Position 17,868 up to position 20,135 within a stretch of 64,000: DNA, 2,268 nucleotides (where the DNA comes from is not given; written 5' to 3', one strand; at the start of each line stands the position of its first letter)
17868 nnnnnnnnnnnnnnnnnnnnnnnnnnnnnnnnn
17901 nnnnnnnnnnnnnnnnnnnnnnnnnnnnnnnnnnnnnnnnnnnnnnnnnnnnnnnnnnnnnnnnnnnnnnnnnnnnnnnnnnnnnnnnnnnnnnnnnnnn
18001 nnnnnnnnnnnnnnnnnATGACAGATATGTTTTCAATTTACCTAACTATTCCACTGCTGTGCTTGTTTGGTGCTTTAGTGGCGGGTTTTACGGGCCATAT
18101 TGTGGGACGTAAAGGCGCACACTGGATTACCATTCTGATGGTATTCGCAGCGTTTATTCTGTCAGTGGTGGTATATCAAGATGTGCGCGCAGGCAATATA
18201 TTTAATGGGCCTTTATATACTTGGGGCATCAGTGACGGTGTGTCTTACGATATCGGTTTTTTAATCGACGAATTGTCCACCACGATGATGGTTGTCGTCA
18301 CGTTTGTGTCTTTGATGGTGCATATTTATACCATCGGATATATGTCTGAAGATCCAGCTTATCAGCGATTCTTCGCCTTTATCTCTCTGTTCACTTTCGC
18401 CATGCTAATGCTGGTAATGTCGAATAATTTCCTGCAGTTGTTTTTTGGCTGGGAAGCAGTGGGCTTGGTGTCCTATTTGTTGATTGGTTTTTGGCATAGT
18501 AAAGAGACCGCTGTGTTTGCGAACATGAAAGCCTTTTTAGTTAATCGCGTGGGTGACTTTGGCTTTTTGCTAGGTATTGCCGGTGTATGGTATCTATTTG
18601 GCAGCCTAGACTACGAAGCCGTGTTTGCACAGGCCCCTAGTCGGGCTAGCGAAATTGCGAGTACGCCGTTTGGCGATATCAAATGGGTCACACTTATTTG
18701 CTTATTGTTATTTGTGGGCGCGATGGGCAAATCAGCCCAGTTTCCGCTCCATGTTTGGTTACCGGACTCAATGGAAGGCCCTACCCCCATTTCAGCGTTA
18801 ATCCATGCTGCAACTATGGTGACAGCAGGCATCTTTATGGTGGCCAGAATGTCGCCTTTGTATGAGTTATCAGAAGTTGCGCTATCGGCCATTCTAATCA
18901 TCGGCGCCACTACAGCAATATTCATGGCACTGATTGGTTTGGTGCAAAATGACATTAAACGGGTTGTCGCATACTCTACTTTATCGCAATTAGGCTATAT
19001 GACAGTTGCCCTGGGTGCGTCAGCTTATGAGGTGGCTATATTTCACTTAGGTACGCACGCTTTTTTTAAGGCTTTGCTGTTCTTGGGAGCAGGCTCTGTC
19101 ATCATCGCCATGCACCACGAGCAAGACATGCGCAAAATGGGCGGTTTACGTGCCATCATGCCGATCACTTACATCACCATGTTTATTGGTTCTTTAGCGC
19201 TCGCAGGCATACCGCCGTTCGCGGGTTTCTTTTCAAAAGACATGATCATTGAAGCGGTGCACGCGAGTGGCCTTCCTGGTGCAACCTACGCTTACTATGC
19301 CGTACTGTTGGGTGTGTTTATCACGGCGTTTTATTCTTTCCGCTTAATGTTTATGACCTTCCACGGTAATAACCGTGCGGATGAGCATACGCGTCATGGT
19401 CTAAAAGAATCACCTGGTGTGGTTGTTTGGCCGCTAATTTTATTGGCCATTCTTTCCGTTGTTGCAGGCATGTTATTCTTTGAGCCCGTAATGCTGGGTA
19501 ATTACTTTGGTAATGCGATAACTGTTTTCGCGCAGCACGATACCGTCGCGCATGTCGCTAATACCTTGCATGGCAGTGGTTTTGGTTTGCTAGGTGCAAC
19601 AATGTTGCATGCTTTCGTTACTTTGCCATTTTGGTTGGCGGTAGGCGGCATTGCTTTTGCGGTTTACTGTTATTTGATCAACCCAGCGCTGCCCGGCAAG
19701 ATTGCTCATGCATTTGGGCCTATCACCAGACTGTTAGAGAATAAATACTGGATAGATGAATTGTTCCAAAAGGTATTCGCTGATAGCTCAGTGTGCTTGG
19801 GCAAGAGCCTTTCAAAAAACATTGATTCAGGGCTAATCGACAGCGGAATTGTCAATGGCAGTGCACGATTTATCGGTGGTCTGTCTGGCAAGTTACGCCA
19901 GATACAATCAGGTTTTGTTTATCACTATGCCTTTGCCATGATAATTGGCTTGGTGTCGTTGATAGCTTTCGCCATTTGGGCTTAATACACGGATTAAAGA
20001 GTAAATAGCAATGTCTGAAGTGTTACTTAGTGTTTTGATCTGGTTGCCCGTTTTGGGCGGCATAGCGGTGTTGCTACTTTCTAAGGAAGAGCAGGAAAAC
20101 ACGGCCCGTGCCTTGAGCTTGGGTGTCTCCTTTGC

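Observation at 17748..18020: A 266-nt nested-palindrome element fills the nuoK-nuoL spacer and pairs the nuoL Shine-Dalgarno with sequence just after the nuoK stop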

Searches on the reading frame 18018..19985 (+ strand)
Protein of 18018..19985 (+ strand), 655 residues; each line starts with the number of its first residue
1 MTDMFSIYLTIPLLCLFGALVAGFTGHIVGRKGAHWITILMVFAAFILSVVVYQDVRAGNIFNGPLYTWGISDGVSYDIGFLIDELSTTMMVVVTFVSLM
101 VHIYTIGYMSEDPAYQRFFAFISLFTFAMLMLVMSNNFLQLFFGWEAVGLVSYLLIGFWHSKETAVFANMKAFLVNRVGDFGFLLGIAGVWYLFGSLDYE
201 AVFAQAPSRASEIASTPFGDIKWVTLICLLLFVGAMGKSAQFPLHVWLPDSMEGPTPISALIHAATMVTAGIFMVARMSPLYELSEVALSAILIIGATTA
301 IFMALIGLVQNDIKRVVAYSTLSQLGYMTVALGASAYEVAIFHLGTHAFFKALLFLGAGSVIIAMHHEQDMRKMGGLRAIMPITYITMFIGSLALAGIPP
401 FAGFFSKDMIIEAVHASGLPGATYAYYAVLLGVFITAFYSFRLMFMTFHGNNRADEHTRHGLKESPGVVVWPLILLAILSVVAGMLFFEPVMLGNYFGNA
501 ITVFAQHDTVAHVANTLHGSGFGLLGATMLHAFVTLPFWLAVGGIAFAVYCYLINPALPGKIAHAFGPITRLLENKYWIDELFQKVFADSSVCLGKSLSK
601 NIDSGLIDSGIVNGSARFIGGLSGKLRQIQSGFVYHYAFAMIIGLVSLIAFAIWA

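Call 9: search_protein_families(library=pfam, proteins=[window:18018-19985:+])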
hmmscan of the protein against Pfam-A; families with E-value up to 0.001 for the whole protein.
window:18018-19985:+ (655 aa): 2 families
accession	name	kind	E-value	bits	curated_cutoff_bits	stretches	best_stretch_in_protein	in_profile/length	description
PF00361.26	Proton_antipo_M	-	6.4e-84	282.1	21.5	1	135-420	1-281/294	NADH:quinone oxidoreductase/Mrp antiporter, TM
PF00662.26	Proton_antipo_N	-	1.2e-19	70.4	24.5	1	72-119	4-51/51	NADH-Ubiquinone oxidoreductase (complex I), chain 5 N-terminus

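Call 11: find_homologous_proteins(query=window:18018-19985:+, max_evalue=1e-100)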
Query window:18018-19985:+ (655 aa): 8000 proteins with E <= 1e-100 among 8000 candidates; the best 120 are listed.
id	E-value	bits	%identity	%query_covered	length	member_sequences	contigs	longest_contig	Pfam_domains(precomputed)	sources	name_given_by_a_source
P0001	0.0e+0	1258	87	100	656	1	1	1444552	PF00662.27,PF00361.26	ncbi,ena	-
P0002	0.0e+0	1240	86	100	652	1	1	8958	PF00662.27,PF00361.26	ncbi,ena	-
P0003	0.0e+0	1235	85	100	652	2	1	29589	PF00662.27,PF00361.26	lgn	-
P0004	0.0e+0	1114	78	99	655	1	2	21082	PF00662.27,PF00361.26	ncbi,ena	ncbi:MAG: NADH-quinone oxidoreductase subunit L [Arenicellales bacterium]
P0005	0.0e+0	1112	76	100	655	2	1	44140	PF06455.17,PF00662.27,PF00361.26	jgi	-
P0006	0.0e+0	1109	76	100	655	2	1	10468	PF00662.27,PF00361.26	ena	-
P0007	0.0e+0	1101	76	100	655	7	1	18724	PF00662.27,PF00361.26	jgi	-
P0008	0.0e+0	1100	75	100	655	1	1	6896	PF00662.27,PF00361.26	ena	-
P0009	0.0e+0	1100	75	100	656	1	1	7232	PF00662.27,PF00361.26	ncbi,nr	ncbi:MAG: NADH-quinone oxidoreductase subunit L [Proteobacteria bacterium]|nr:NADH-quinone oxidoredu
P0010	0.0e+0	1099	75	100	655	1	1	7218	PF00662.27,PF00361.26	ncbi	-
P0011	0.0e+0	1099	75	100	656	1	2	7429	PF00662.27,PF00361.26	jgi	jgi:NADH-quinone oxidoreductase subunit L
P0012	0.0e+0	1099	77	99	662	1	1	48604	PF06455.17,PF00662.27,PF00361.26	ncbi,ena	-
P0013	0.0e+0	1099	75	100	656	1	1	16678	PF00662.27,PF00361.26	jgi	jgi:NADH-quinone oxidoreductase subunit L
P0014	0.0e+0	1099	75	100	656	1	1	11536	PF00662.27,PF00361.26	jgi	jgi:NADH-quinone oxidoreductase subunit L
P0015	0.0e+0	1098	75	100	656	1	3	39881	PF00662.27,PF00361.26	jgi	jgi:NADH-quinone oxidoreductase subunit L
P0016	0.0e+0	1097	75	100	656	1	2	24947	PF00662.27,PF00361.26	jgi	jgi:NADH-quinone oxidoreductase subunit L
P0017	0.0e+0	1095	75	100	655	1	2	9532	PF00662.27,PF00361.26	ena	-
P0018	0.0e+0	1094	76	100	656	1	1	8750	PF00662.27,PF00361.26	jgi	-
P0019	0.0e+0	1093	75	100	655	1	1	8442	PF00662.27,PF00361.26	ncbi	-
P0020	0.0e+0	1090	75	99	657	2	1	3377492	PF00662.27,PF00361.26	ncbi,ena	-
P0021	0.0e+0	1089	77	100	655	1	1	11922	PF00662.27,PF00361.26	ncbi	-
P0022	0.0e+0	1088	75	100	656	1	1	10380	PF00662.27,PF00361.26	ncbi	-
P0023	0.0e+0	1087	76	100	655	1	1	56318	PF00662.27,PF00361.26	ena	-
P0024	0.0e+0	1086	75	99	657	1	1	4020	PF00662.27,PF00361.26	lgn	-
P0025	0.0e+0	1082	75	99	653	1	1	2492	PF00662.27,PF00361.26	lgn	-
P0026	0.0e+0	1080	75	100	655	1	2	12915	PF00662.27,PF00361.26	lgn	-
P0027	0.0e+0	1076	76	99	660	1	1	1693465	PF00662.27,PF00361.26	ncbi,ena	-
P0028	0.0e+0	1071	75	100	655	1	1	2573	PF06455.17,PF00662.27,PF00361.26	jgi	-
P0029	0.0e+0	1068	75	100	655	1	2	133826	PF00662.27,PF00361.26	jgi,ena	-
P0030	0.0e+0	1067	73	100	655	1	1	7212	PF00662.27,PF00361.26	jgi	jgi:NADH-quinone oxidoreductase subunit L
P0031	0.0e+0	1062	74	100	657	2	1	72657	PF06455.17,PF00662.27,PF00361.26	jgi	jgi:NADH-quinone oxidoreductase subunit L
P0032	0.0e+0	1059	74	100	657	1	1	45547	PF06455.17,PF00662.27,PF00361.26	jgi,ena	-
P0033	0.0e+0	1057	74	100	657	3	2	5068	PF06455.17,PF00662.27,PF00361.26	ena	-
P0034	0.0e+0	1057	74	99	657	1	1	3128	PF00662.27,PF00361.26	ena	-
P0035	0.0e+0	1057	74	100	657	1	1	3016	PF06455.17,PF00662.27,PF00361.26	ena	-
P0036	0.0e+0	1050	73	100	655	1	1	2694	PF00662.27,PF00361.26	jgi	jgi:NADH-quinone oxidoreductase subunit L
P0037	0.0e+0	1047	74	99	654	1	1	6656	PF00662.27,PF00361.26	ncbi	-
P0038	0.0e+0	1042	73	100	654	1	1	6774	PF00662.27,PF00361.26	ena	-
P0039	0.0e+0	1041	74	99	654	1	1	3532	PF00662.27,PF00361.26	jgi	-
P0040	0.0e+0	1039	74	99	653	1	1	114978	PF00662.27,PF00361.26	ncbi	-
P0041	0.0e+0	1037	75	100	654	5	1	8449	PF06455.17,PF00662.27,PF00361.26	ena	-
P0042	0.0e+0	1036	74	99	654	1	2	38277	PF00662.27,PF00361.26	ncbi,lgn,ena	-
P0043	0.0e+0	1030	74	99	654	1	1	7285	PF00662.27,PF00361.26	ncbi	ncbi:MAG: NADH-quinone oxidoreductase subunit L [bacterium]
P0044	0.0e+0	1029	73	100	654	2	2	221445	PF00662.27,PF00361.26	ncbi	ncbi:MAG: NADH-quinone oxidoreductase subunit L [Arenicellales bacterium]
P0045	0.0e+0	1028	73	99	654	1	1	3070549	PF00662.27,PF00361.26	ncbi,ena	-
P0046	0.0e+0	1028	73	100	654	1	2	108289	PF00662.27,PF00361.26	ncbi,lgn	-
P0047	0.0e+0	1028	74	98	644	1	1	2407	PF06455.17,PF00662.27,PF00361.26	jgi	jgi:NADH-quinone oxidoreductase subunit L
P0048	0.0e+0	1027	73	99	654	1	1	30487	PF00662.27,PF00361.26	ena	-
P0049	0.0e+0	1026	73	100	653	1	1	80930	PF00662.27,PF00361.26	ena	-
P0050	0.0e+0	1025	73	99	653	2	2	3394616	PF06455.17,PF00662.27,PF00361.26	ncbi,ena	-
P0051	0.0e+0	1025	72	99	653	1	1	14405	PF00662.27,PF00361.26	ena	-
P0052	0.0e+0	1023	73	99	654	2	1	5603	PF00662.27,PF00361.26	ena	-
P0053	0.0e+0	1022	72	99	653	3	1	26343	PF00662.27,PF00361.26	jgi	jgi:NADH-quinone oxidoreductase subunit L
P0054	0.0e+0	1022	73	100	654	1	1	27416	PF00662.27,PF00361.26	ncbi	-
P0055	0.0e+0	1022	73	100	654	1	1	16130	PF00662.27,PF00361.26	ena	-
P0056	0.0e+0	1021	72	99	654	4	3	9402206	PF00662.27,PF00361.26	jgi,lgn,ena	-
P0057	0.0e+0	1021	73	99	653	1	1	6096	PF00662.27,PF00361.26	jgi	-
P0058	0.0e+0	1021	72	99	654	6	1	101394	PF06455.17,PF00662.27,PF00361.26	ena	-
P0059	0.0e+0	1018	73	99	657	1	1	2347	PF00662.27,PF00361.26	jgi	jgi:NADH-quinone oxidoreductase subunit L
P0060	0.0e+0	1015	72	99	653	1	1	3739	PF00662.27,PF00361.26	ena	-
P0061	0.0e+0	1012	71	100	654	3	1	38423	PF06455.17,PF00662.27,PF00361.26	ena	-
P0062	1.4e-298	1010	72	100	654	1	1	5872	PF00662.27,PF00361.26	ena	-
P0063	1.1e-297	1007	71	99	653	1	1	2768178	PF00662.27,PF00361.26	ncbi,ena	-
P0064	1.1e-297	1007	72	99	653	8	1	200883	PF06455.17,PF00662.27,PF00361.26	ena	-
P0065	2.7e-297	1006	71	100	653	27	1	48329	PF06455.17,PF00662.27,PF00361.26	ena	-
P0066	4.7e-297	1005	72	99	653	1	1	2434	PF00662.27,PF00361.26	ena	-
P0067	6.5e-297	1005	71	99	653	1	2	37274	PF00662.27,PF00361.26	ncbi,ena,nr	ncbi:MAG: NADH-quinone oxidoreductase subunit L [Gammaproteobacteria bacterium]|nr:NADH-quinone oxid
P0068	7.8e-297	1004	71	99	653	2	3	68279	PF00662.27,PF00361.26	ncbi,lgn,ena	-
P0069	2.1e-296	1003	71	100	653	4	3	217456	PF06455.17,PF00662.27,PF00361.26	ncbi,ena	-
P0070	9.4e-296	1001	71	99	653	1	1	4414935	PF00662.27,PF00361.26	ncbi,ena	-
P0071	1.2e-294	997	70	99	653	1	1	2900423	PF00662.27,PF00361.26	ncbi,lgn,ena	-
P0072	1.1e-293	994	70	99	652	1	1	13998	PF06455.17,PF00662.27,PF00361.26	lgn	-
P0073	4.8e-293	992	70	99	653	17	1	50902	PF00662.27,PF00361.26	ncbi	-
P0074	3.5e-292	989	70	99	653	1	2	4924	PF06455.17,PF00662.27,PF00361.26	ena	-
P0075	3.6e-292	989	71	99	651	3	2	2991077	PF00662.27,PF00361.26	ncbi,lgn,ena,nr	ncbi:MAG: NADH-quinone oxidoreductase subunit L [Gammaproteobacteria bacterium]|nr:NADH-quinone oxid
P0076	7.3e-292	988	71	99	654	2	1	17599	PF00662.27,PF00361.26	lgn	-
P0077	1.6e-291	987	71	99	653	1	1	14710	PF06455.17,PF00662.27,PF00361.26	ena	-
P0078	2.4e-291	986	71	99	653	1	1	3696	PF00662.27,PF00361.26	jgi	jgi:NADH-quinone oxidoreductase subunit L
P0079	4.4e-291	985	71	99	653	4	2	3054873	PF06455.17,PF00662.27,PF00361.26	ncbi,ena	-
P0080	1.1e-290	984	71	99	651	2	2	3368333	PF00662.27,PF00361.26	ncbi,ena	-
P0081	1.1e-290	984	70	99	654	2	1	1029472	PF06455.17,PF00662.27,PF00361.26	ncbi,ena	-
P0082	1.9e-289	980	69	99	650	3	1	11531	PF00662.27,PF00361.26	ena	-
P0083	2.2e-289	980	70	99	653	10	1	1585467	PF00662.27,PF00361.26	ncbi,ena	-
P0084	4.4e-289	979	70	99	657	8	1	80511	PF00662.27,PF00361.26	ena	-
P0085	5.3e-289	978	69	99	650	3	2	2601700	PF00662.27,PF00361.26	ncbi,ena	-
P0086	8.1e-289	978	70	99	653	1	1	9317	PF00662.27,PF00361.26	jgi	-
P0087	8.7e-289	978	70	99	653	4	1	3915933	PF00662.27,PF00361.26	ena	-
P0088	8.7e-289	978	70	99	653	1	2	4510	PF06455.17,PF00662.27,PF00361.26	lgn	-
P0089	8.9e-289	978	69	99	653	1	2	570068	PF00662.27,PF00361.26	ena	-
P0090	3.0e-288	976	70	99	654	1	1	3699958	PF00662.27,PF00361.26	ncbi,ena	-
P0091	8.2e-288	974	71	100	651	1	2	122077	PF00662.27,PF00361.26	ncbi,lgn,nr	ncbi:MAG: NADH dehydrogenase subunit L [marine bacterium B5-7]|nr:MAG: NADH dehydrogenase subunit L 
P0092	1.0e-287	974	71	99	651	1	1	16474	PF06455.17,PF00662.27,PF00361.26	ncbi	-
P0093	1.1e-287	974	70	99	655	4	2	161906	PF06455.17,PF00662.27,PF00361.26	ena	-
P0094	1.7e-287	973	70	99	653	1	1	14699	PF00662.27,PF00361.26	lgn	-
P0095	1.1e-286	971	70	99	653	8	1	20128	PF00662.27,PF00361.26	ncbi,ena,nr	ncbi:MAG: NADH-quinone oxidoreductase subunit L [Gammaproteobacteria bacterium]|nr:NADH-quinone oxid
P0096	1.3e-286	971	69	99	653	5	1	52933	PF06455.17,PF00662.27,PF00361.26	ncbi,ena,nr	ncbi:MAG: NADH-quinone oxidoreductase subunit L [Gammaproteobacteria bacterium]|nr:NADH-quinone oxid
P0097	3.8e-286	969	70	99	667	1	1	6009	PF00662.27,PF00361.26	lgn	-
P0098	4.0e-286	969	69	99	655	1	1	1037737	PF00662.27,PF00361.26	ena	-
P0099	8.2e-286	968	69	99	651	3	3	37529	PF06455.17,PF00662.27,PF00361.26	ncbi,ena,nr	ncbi:MAG: NADH-quinone oxidoreductase subunit L [Gammaproteobacteria bacterium]|nr:NADH-quinone oxid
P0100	9.6e-286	968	69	99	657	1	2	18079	PF06455.17,PF00662.27,PF00361.26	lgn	-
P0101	9.9e-286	968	70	99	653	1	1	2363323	PF00662.27,PF00361.26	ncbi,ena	-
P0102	1.1e-285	967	69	99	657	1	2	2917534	PF00662.27,PF00361.26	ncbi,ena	-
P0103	1.3e-285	967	70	99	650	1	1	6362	PF00662.27,PF00361.26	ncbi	-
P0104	2.0e-285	967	69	99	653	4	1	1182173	PF00662.27,PF00361.26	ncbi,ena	-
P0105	3.8e-285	966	69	99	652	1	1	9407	PF00662.27,PF00361.26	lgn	-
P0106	4.7e-285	965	69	99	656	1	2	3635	PF00662.27,PF00361.26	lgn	-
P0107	1.2e-284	964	70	100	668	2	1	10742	PF00662.27,PF00361.26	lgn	-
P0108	2.0e-284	963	69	99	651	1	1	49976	PF06455.17,PF00662.27,PF00361.26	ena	-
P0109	3.7e-284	962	69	99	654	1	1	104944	PF00662.27,PF00361.26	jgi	-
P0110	1.5e-283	960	69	99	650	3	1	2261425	PF00662.27,PF00361.26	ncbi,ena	-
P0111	2.2e-283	960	69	99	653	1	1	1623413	PF00662.27,PF00361.26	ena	-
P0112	5.2e-283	959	69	99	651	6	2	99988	PF06455.17,PF00662.27,PF00361.26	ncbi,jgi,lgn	-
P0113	7.8e-283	958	69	99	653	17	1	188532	PF00662.27,PF00361.26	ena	-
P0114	1.1e-282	958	68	99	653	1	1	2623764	PF00662.27,PF00361.26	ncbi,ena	-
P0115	1.1e-282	958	69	99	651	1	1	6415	PF00662.27,PF00361.26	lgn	-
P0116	1.1e-282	957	68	99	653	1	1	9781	PF00662.27,PF00361.26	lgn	-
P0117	1.5e-282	957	68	99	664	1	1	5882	PF00662.27,PF00361.26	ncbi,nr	ncbi:MAG: NADH-quinone oxidoreductase subunit L [Pseudomonadota bacterium]|nr:NADH-quinone oxidoredu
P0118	1.8e-282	957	69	99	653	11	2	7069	PF00662.27,PF00361.26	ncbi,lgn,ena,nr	ncbi:MAG: NADH-quinone oxidoreductase subunit L [Gammaproteobacteria bacterium]|nr:NADH-quinone oxid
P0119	4.0e-282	956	67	99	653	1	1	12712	PF00662.27,PF00361.26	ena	-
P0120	5.9e-282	955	69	99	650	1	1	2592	PF00662.27,PF00361.26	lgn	-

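Call 12: find_encoding_contigs(protein=P0001, flank=3000, max_places=3)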
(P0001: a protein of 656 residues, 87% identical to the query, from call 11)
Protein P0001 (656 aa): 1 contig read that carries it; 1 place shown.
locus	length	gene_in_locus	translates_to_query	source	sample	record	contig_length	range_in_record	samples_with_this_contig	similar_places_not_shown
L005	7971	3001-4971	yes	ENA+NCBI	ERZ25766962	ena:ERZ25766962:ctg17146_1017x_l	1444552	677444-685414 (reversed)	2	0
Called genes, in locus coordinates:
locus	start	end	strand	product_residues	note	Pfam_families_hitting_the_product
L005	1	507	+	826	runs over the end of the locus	PF00111:Fer2 (weak), PF13510:Fer2_4, PF10588:NADH-G_4Fe-4S_3, PF22117:Fer4_Nqo3, PF22151:Fer4_NDSU1, PF00384:Molybdopterin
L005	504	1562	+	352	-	PF00146:NADHdh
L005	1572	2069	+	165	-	PF13534:Fer4_17 (faint), PF14697:Fer4_21 (faint), PF13237:Fer4_10, PF00037:Fer4 (weak), PF13183:Fer4_8 (weak), PF12838:Fer4_7, PF13187:Fer4_9, PF00037:Fer4, +4 more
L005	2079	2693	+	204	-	PF00499:Oxidored_q3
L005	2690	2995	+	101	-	PF00420:Oxidored_q2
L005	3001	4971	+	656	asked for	PF00662:Proton_antipo_N, PF00361:Proton_antipo_M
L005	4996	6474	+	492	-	PF01059:Oxidored_q5_N, PF00361:Proton_antipo_M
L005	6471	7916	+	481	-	PF00361:Proton_antipo_M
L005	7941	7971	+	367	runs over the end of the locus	PF01820:Dala_Dala_lig_N, PF02786:CPSase_L_D2, PF07478:Dala_Dala_lig_C, PF02222:ATP-grasp (weak)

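Call 13: find_encoding_contigs(protein=P0002, flank=3000, max_places=3)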
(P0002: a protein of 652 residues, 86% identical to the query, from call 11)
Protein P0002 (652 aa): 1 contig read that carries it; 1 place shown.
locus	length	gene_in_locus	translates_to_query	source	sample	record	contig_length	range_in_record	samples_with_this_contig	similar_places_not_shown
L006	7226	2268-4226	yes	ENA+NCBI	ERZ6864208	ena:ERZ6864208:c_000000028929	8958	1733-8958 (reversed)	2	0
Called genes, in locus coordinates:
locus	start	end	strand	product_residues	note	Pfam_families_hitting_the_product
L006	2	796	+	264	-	?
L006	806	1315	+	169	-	PF13484:Fer4_16 (faint), PF13534:Fer4_17 (faint), PF00037:Fer4 (weak), PF13183:Fer4_8 (weak), PF13237:Fer4_10, PF12838:Fer4_7, PF13187:Fer4_9, PF00037:Fer4, +4 more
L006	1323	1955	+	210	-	PF00499:Oxidored_q3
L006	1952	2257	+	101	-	PF00420:Oxidored_q2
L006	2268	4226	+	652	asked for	PF00662:Proton_antipo_N, PF00361:Proton_antipo_M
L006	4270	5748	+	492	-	PF01059:Oxidored_q5_N (weak), PF00361:Proton_antipo_M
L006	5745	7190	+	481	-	PF00361:Proton_antipo_M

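Call 14: find_encoding_contigs(protein=P0003, flank=3000, max_places=3)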
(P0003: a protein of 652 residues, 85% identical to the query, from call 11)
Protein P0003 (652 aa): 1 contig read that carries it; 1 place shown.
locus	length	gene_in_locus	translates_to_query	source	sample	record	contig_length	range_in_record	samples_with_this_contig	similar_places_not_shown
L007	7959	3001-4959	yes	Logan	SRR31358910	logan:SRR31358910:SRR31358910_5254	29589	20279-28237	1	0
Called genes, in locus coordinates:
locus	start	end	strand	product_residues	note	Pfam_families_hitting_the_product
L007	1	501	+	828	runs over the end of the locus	PF00111:Fer2 (weak), PF13510:Fer2_4, PF10588:NADH-G_4Fe-4S_3, PF22117:Fer4_Nqo3, PF22151:Fer4_NDSU1, PF00384:Molybdopterin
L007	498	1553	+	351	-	PF00146:NADHdh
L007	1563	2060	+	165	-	PF13484:Fer4_16 (faint), PF13534:Fer4_17 (faint), PF14697:Fer4_21 (faint), PF13237:Fer4_10, PF13183:Fer4_8 (weak), PF12838:Fer4_7, PF13187:Fer4_9, PF00037:Fer4, +3 more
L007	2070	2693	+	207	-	PF00499:Oxidored_q3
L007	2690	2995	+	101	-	PF00420:Oxidored_q2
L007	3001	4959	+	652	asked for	PF00662:Proton_antipo_N, PF00361:Proton_antipo_M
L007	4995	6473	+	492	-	PF01059:Oxidored_q5_N (weak), PF00361:Proton_antipo_M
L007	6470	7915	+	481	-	PF00361:Proton_antipo_M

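Call 15: find_encoding_contigs(protein=P0004, flank=3000, max_places=3)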
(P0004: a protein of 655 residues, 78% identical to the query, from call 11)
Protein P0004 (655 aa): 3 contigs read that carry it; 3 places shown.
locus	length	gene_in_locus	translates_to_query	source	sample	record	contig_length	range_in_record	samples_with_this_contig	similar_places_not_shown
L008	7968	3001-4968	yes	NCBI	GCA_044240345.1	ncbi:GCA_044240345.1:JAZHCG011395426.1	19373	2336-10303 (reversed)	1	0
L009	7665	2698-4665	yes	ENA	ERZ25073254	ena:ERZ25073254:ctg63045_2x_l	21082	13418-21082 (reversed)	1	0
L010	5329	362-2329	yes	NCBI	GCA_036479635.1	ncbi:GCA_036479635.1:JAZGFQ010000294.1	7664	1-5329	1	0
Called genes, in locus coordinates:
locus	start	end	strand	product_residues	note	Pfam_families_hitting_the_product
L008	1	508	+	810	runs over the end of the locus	PF00111:Fer2 (weak), PF13510:Fer2_4, PF10588:NADH-G_4Fe-4S_3, PF22117:Fer4_Nqo3, PF22151:Fer4_NDSU1, PF00384:Molybdopterin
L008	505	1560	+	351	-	PF00146:NADHdh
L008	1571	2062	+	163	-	PF13534:Fer4_17 (faint), PF14697:Fer4_21 (faint), PF12797:Fer4_2 (faint), PF13237:Fer4_10, PF12838:Fer4_7, PF13183:Fer4_8 (weak), PF13187:Fer4_9, PF00037:Fer4, +3 more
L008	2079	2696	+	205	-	PF00499:Oxidored_q3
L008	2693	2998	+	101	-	PF00420:Oxidored_q2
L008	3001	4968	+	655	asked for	PF00662:Proton_antipo_N, PF00361:Proton_antipo_M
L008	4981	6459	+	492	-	PF01059:Oxidored_q5_N (weak), PF00361:Proton_antipo_M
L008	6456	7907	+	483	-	PF00361:Proton_antipo_M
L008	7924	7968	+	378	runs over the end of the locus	PF01820:Dala_Dala_lig_N, PF02222:ATP-grasp, PF02786:CPSase_L_D2 (weak), PF07478:Dala_Dala_lig_C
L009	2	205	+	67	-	?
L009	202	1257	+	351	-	PF00146:NADHdh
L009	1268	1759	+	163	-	PF13534:Fer4_17 (faint), PF14697:Fer4_21 (faint), PF12797:Fer4_2 (faint), PF13237:Fer4_10, PF12838:Fer4_7, PF13183:Fer4_8 (weak), PF13187:Fer4_9, PF00037:Fer4, +3 more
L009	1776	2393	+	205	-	PF00499:Oxidored_q3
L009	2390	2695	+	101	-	PF00420:Oxidored_q2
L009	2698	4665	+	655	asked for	PF00662:Proton_antipo_N, PF00361:Proton_antipo_M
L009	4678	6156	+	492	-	PF01059:Oxidored_q5_N (weak), PF00361:Proton_antipo_M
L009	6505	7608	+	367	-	PF00361:Proton_antipo_M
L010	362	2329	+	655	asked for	PF00662:Proton_antipo_N, PF00361:Proton_antipo_M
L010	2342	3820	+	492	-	PF01059:Oxidored_q5_N (weak), PF00361:Proton_antipo_M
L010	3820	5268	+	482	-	PF00361:Proton_antipo_M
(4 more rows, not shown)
